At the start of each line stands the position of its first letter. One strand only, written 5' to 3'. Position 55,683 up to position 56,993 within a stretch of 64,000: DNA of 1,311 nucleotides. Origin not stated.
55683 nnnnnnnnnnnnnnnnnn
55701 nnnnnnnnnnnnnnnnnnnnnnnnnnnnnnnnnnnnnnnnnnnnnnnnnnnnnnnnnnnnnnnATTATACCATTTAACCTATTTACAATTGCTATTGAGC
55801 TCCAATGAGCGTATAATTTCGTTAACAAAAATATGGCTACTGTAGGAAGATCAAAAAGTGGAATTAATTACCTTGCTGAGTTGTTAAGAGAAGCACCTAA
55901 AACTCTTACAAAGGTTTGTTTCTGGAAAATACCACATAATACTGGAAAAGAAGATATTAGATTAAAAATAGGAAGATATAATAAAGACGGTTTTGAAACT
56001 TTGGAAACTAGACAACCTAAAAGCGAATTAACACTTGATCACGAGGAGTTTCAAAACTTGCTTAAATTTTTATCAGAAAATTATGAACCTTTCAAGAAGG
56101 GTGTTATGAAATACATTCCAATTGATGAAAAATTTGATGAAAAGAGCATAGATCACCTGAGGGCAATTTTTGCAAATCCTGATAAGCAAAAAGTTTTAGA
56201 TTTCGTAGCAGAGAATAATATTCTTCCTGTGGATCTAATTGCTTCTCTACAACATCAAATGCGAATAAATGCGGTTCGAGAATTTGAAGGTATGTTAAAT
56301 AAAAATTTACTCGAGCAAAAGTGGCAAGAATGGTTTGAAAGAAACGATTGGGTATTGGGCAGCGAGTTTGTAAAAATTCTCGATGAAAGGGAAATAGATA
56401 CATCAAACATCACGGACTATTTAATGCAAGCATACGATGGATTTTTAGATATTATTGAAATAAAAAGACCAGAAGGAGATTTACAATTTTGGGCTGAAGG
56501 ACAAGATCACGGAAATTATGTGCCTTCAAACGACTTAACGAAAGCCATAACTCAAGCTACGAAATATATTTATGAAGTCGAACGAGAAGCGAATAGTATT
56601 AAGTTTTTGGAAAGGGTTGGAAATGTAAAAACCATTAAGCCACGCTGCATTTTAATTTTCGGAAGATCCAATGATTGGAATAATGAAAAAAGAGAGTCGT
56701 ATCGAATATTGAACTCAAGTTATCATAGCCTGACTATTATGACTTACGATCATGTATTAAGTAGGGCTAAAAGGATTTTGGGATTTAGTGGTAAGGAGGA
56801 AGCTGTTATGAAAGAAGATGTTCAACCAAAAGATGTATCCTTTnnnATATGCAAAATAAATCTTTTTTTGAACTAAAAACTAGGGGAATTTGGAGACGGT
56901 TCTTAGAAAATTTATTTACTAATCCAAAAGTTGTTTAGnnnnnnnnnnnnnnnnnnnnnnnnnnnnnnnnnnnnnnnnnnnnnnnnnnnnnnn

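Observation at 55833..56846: Shedu-like (DUF4263) defence nuclease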

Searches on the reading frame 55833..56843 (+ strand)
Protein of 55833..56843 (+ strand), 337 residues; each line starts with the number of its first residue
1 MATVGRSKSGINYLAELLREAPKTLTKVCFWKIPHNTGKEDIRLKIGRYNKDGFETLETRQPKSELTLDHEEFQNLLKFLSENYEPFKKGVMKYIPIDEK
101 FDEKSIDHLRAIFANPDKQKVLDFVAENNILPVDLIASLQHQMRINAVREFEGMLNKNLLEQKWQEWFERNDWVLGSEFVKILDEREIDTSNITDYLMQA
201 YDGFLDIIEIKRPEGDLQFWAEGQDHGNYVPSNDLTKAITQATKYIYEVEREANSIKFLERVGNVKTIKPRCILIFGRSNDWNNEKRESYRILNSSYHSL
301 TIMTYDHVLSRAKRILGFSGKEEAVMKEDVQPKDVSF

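Call 4: search_protein_families(library=pfam, proteins=[window:55833-56843:+], max_evalue=1)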
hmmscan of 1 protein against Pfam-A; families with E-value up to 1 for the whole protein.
window:55833-56843:+ (337 aa): 3 families
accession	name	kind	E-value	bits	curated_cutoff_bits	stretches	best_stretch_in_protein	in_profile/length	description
PF14082.12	SduA_C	-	6.2e-26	91.9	27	1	161-308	4-158/159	Shedu protein SduA, C-terminal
PF04938.17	SIP1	-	0.01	16.1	27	1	7-168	8-157/215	Survival motor neuron (SMN) interacting protein 1 (SIP1)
PF16441.10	DUF5038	-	0.021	15.2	25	1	58-134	5-84/144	Domain of unknown function (DUF5038)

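Call 5: search_protein_families(library=padloc, proteins=[window:55833-56843:+], max_evalue=1)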
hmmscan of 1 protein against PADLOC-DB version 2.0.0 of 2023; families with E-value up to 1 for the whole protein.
window:55833-56843:+ (337 aa): 23 families
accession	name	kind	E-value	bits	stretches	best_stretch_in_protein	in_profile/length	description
PDLC00385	SduA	-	1.6e-142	472.6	1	15-318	9-316/319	DUF4263 domain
PDLC00402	SduA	-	2.3e-42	143.3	1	11-328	19-343/354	DUF4263 domain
PDLC00390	SduA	-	1.6e-25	88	1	161-319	176-337/339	DUF4263 domain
PDLC00391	SduA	-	1.2e-22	78.6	1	143-316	185-399/402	DUF4263 domain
PDLC00388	SduA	-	1.1e-20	72.1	1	134-316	193-393/402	DUF4263 domain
PDLC00384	SduA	-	2.8e-20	70.5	1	148-322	278-462/476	DUF4263 domain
PDLC00405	SduA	-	9.6e-20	69.3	1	146-318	142-311/323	DUF4263 domain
PDLC00400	SduA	-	3.2e-19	67.4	1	133-316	100-293/308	DUF4263 domain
PDLC00394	SduA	-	8.6e-19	65.8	1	56-316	87-383/392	DUF4263 domain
PDLC00380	SduA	-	8.6e-18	62.1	1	147-314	286-463/480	DUF4263 domain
PDLC00392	SduA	-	4.2e-17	60.4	1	10-316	50-389/396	DUF4263 domain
PDLC00389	SduA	-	3.7e-16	57.7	1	145-320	211-377/383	DUF4263 domain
PDLC00382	SduA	-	9.6e-16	56.1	1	59-317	45-321/336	DUF4263 domain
PDLC00399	SduA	-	7.2e-15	53.2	1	104-316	149-368/375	DUF4263 domain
PDLC04067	SduA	-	7.4e-12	43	1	193-315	266-401/407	-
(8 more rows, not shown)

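Call 6: search_solved_structures(query=window:55833-56843:+, max_evalue=10, show_alignments=3)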
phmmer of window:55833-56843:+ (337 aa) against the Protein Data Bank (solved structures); distinct sequences matched with E-value up to 10: 5.
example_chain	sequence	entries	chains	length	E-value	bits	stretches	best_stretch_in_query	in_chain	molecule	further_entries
8ti8_A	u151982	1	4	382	3.6e-08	36.3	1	108-316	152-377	Shedu protein SduA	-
8ps4_A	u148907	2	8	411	2.7e-07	33.5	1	158-313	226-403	Shedu effector protein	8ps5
8ti9_E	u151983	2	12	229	2.7e-07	33.4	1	148-316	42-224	Shedu protein SduA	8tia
5hvo_A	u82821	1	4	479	0.71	12.3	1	69-164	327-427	Alpha,alpha-trehalose-phosphate synthase (UDP-forming)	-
6zuz_A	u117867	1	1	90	0.72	12.3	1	108-165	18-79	Elongin-A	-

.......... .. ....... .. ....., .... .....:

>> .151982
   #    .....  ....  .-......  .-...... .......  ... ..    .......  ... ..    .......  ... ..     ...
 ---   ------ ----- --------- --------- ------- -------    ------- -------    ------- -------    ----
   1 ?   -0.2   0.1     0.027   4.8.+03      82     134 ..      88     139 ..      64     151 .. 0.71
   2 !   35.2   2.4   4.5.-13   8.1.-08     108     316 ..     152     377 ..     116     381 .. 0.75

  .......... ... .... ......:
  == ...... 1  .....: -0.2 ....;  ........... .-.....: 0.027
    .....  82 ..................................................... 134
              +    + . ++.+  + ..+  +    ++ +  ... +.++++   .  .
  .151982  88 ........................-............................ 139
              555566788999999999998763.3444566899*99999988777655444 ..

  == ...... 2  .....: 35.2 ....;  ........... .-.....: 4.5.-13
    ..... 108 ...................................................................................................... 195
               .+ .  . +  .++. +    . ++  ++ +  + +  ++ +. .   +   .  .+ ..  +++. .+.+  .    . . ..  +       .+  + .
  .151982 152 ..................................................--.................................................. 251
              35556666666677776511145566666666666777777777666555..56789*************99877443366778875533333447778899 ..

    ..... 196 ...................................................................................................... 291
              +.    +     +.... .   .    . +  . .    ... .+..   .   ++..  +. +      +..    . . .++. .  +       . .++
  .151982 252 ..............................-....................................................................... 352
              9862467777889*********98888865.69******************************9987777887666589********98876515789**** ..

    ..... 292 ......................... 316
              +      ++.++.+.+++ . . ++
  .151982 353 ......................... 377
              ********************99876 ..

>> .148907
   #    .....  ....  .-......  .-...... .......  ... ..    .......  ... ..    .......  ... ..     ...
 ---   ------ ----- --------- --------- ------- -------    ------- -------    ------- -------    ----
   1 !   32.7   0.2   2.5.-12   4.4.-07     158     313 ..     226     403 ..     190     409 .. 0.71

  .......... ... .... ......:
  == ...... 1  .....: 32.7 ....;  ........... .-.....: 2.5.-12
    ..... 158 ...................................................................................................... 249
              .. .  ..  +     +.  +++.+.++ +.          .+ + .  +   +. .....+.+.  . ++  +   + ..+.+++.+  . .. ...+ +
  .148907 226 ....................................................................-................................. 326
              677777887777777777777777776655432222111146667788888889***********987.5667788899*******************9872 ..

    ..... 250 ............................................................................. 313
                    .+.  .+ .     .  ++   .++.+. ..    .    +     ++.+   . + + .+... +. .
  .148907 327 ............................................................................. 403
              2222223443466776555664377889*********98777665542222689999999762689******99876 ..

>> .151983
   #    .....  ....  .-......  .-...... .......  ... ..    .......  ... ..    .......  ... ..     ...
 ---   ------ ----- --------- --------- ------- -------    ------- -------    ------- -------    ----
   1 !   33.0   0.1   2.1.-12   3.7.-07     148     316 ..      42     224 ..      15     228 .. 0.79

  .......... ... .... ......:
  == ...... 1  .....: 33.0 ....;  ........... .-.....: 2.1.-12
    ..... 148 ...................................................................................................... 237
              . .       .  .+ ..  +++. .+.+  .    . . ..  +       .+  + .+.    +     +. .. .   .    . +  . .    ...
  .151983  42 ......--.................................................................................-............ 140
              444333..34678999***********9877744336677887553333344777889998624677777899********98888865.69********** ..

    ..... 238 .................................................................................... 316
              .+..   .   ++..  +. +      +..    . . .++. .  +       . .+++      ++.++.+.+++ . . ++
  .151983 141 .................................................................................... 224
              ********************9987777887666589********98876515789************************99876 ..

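Call 12: find_homologous_proteins(query=window:55833-56843:+, max_evalue=0.00001)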
Query window:55833-56843:+ (337 aa): 1623 proteins with E <= 0.00001 among 2495 candidates; the best 120 are listed.
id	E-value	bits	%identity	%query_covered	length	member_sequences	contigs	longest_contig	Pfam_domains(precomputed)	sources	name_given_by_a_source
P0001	2.1e-188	644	83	100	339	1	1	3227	PF14082.13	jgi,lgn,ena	-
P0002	3.3e-177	607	81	94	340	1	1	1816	PF14082.13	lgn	-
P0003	3.6e-175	600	77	100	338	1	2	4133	PF14082.13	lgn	-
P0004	2.6e-174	597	76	100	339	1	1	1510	PF14082.13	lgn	-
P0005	3.9e-173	593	74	100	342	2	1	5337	PF14082.13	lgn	-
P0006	2.2e-169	581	76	99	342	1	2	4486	PF14082.13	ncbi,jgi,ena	-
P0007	9.2e-169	579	78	96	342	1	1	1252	PF14082.13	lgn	-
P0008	4.0e-168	577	77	96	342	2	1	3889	PF14082.13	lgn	-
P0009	4.7e-168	577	78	96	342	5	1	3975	PF14082.13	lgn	-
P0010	6.9e-168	576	75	100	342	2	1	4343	PF14082.13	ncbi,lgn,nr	ncbi:MAG: DUF4263 domain-containing protein [Candidatus Shapirobacteria bacterium]|nr:DUF4263 domain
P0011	8.2e-168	576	73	100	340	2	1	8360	PF14082.13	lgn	-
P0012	8.8e-168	576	78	96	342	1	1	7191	PF14082.13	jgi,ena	-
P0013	8.9e-168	576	75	100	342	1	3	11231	PF14082.13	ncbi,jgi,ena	-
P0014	4.4e-167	573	74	100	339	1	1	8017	PF14082.13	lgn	-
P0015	1.7e-166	572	74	100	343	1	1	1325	PF14082.13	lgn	-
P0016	1.9e-166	571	73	100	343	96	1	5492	PF14082.13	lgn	-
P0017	2.5e-166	571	79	94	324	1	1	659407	PF14082.13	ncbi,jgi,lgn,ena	ncbi:MAG: Shedu immune nuclease family protein [Candidatus Omnitrophota bacterium]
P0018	3.4e-166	571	78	94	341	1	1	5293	PF14082.13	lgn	-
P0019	3.4e-166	571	77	96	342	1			PF14082.13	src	-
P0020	9.5e-166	569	78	96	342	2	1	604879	PF14082.13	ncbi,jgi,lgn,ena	ncbi:MAG: Shedu immune nuclease family protein [Ignavibacteria bacterium]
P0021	1.2e-165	569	75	96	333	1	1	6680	PF14082.13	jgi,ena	-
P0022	2.1e-165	568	77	96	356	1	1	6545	PF14082.13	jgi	jgi:hypothetical protein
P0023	2.1e-165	568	73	100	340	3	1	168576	PF14082.13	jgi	jgi:23S rRNA pseudoU1915 N3-methylase RlmH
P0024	4.3e-165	567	75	100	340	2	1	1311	PF14082.13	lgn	-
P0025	4.6e-165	567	77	94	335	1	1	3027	PF14082.13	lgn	-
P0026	4.9e-165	567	76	96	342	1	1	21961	PF14082.13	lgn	-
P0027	5.5e-165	567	76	98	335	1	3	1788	PF14082.13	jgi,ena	-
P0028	8.2e-165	566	75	100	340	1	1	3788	PF14082.13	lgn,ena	-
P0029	1.2e-164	566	76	96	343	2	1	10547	PF14082.13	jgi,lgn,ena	-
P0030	1.2e-164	565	75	100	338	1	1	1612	PF14082.13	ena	-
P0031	1.2e-164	565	75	100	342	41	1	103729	PF14082.13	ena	-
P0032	4.2e-164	564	76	96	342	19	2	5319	PF14082.13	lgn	-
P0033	4.7e-164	564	75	95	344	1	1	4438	PF14082.13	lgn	-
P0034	4.8e-164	563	76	94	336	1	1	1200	PF14082.13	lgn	-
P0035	7.3e-164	563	73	100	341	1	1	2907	PF14082.13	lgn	-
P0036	7.5e-164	563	73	100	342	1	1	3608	PF14082.13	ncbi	-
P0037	9.3e-164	563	75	96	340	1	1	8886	PF14082.13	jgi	-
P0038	1.5e-163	562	77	96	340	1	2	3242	PF14082.13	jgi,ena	-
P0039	1.6e-163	562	78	94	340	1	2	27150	PF14082.13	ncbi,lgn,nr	ncbi:MAG: DUF4263 domain-containing protein [Candidatus Moranbacteria bacterium]|nr:DUF4263 domain-c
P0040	1.9e-163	562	77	94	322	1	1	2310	PF14082.13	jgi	jgi:hypothetical protein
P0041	2.6e-163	561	75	96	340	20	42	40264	PF14082.13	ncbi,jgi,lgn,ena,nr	ncbi:MAG: hypothetical protein AUK33_00550 [Flavobacteriaceae bacterium CG2_30_34_30]|nr:DUF4263 dom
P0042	2.7e-163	561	75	96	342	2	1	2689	PF14082.13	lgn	-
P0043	3.9e-163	561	77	96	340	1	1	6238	PF14082.13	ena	-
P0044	4.4e-163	560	73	100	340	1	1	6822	PF14082.13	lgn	-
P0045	4.6e-163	560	77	94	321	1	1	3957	PF14082.13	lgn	-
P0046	5.0e-163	560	74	100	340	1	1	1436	PF14082.13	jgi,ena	-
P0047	5.1e-163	560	77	96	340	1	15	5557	PF14082.13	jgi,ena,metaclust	metaclust:\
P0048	5.6e-163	560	75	96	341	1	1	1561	PF14082.13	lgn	-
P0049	7.7e-163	560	77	96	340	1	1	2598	PF14082.13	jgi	-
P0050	9.9e-163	559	77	96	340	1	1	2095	PF14082.13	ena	-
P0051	1.2e-162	559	73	100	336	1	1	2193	PF14082.13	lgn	-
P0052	1.3e-162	559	74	100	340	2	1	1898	PF14082.13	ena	-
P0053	1.4e-162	559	73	100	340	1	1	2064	PF14082.13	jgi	jgi:hypothetical protein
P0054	1.5e-162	559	76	96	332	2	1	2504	PF14082.13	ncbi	-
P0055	1.8e-162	558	77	95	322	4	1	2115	PF14082.13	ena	-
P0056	2.0e-162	558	72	100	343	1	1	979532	PF14082.13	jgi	-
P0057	2.5e-162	558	77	94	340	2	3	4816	PF14082.13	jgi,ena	-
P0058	3.3e-162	557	72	100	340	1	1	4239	PF14082.13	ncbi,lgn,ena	-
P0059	3.3e-162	557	77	94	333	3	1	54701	PF14082.13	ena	-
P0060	4.2e-162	557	77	94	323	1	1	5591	PF14082.13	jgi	-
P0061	4.4e-162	557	76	96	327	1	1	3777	PF14082.13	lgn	-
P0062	5.0e-162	557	74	96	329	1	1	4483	PF14082.13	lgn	-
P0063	5.9e-162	557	72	100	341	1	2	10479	PF14082.13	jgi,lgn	jgi:hypothetical protein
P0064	1.0e-161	556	76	94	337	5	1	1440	PF14082.13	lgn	-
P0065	1.0e-161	556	77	94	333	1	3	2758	PF14082.13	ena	-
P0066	1.0e-161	556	72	100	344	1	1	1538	PF14082.13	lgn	-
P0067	1.1e-161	556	75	94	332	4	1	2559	PF14082.13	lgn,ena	-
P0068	1.5e-161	555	70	100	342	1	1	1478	PF14082.13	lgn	-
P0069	2.2e-161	555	74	96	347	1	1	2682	PF14082.13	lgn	-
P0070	2.5e-161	555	72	100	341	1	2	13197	PF14082.13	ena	-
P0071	3.7e-161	554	75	96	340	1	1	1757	PF14082.13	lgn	-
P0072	4.1e-161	554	76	94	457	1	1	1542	PF14082.13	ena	-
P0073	4.2e-161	554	73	100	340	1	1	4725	PF14082.13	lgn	-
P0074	4.2e-161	554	72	100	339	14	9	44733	PF14082.13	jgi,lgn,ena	-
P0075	4.6e-161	554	75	96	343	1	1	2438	PF14082.13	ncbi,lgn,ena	-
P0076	8.8e-161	553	74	96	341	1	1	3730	PF14082.13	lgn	-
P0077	1.1e-160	552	76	94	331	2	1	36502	PF14082.13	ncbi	-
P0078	6.2e-160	550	74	96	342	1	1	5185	PF14082.13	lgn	-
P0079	6.5e-160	550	75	96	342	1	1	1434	PF14082.13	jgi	jgi:hypothetical protein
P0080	6.5e-160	550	73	100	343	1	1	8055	PF14082.13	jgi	-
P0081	6.7e-160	550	73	100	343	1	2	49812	PF14082.13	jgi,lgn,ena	-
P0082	8.9e-160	549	75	96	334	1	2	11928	PF14082.13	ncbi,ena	-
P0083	1.2e-159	549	72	100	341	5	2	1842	PF14082.13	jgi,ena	-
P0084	1.2e-159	549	76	95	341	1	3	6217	PF14082.13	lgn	-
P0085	1.7e-159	549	72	100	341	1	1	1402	PF14082.13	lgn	-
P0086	2.0e-159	548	73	98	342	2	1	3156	PF14082.13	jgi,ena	-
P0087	2.0e-159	548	74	96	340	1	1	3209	PF14082.13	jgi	jgi:hypothetical protein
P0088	2.4e-159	548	74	96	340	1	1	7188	PF14082.13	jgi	jgi:hypothetical protein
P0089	5.7e-159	547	73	96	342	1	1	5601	PF14082.13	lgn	-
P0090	5.9e-159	547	75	94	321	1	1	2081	PF14082.13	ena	-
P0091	9.4e-159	546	71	100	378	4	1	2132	PF14082.13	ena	-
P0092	9.5e-159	546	75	94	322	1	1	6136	PF14082.13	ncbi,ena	-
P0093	1.0e-158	546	71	100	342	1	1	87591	PF14082.13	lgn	-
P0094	2.2e-158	545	72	97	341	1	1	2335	PF14082.13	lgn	-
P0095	2.2e-158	545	75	96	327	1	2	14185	PF14082.13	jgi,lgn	jgi:hypothetical protein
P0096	2.8e-158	545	73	96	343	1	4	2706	PF14082.13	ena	-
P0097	2.9e-158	545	72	100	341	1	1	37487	PF14082.13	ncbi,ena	-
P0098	3.5e-158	544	75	94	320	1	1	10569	PF14082.13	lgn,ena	-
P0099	3.6e-158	544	71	100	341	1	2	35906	PF14082.13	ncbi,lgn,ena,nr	ncbi:DUF4263 domain-containing protein [Candidatus Parcubacteria bacterium]|nr:DUF4263 domain-contai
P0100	7.2e-158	543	73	100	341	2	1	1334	PF14082.13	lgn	-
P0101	1.2e-157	542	71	100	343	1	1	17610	PF14082.13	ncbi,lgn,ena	-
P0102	1.7e-157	542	71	100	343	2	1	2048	PF14082.13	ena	-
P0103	1.8e-157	542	75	94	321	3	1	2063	PF14082.13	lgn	-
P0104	2.1e-157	542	73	100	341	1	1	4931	PF14082.13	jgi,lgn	-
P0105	2.2e-157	542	71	100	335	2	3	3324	PF14082.13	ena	-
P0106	2.4e-157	541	74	94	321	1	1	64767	PF14082.13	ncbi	-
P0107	2.9e-157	541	69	99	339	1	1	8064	PF14082.13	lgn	-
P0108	3.4e-157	541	72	100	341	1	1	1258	PF14082.13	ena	-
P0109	4.9e-157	540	72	96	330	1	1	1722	PF14082.13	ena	-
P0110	7.0e-157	540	72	100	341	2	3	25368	PF14082.13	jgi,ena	jgi:hypothetical protein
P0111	7.7e-157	540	70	99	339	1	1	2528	PF14082.13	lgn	-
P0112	1.1e-156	539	72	95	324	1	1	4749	PF14082.13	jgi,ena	-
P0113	1.4e-156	539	74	94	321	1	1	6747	PF14082.13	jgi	-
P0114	1.5e-156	539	74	94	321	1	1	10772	PF14082.13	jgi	-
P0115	2.2e-156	538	70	100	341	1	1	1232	PF14082.13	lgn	-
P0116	2.5e-156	538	73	94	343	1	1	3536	PF14082.13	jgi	jgi:hypothetical protein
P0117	2.7e-156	538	74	94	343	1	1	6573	PF14082.13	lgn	-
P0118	3.2e-156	538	70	99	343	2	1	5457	PF14082.13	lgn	-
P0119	5.0e-156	537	72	100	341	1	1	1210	PF14082.13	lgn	-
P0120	5.4e-156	537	72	100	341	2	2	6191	PF14082.13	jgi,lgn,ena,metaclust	metaclust:\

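Call 13: find_encoding_contigs(protein=window:55833-56843:+, flank=10000, max_places=10)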
Protein window:55833-56843:+ (337 aa): 10 contigs read that carry it; 6 places shown.
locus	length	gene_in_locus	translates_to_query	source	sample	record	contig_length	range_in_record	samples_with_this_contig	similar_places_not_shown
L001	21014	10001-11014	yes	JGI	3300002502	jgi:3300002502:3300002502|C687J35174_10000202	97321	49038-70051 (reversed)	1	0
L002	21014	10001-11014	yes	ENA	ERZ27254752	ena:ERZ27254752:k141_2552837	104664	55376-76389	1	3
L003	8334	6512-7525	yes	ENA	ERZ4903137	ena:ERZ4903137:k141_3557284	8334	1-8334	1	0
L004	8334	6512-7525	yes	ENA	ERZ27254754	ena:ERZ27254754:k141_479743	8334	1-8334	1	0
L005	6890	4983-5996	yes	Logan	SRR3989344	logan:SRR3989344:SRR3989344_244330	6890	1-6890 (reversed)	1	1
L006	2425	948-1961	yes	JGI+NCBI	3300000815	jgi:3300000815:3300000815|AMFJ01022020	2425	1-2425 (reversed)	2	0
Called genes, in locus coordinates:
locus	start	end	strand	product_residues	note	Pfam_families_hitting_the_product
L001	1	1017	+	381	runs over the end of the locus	PF00368:HMG-CoA_red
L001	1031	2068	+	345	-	PF08541:ACP_syn_III_C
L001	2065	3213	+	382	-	PF00108:Thiolase_N, PF00109:ketoacyl-synt (faint), PF08545:ACP_syn_III (faint), PF22691:Thiolase_C_1, PF02803:Thiolase_C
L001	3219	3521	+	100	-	PF01796:OB_ChsH2_C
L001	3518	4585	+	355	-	-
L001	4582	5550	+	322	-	PF10509:GalKase_gal_bdg (faint), PF00288:GHMP_kinases_N, PF08544:GHMP_kinases_C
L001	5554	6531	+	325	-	PF22700:MVD-like_N, PF00288:GHMP_kinases_N (weak), PF18376:MDD_C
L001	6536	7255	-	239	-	PF01255:Prenyltransf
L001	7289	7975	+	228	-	PF13624:SurA_N_3, PF09312:SurA_N (weak)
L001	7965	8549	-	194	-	-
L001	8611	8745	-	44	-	-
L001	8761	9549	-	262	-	PF03059:NAS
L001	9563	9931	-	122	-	PF02675:AdoMet_dc (weak)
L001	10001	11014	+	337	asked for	PF14082:SduA_C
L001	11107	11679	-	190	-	-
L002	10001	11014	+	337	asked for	PF14082:SduA_C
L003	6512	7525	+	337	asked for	PF14082:SduA_C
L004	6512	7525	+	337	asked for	PF14082:SduA_C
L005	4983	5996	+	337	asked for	PF14082:SduA_C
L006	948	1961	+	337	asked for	PF14082:SduA_C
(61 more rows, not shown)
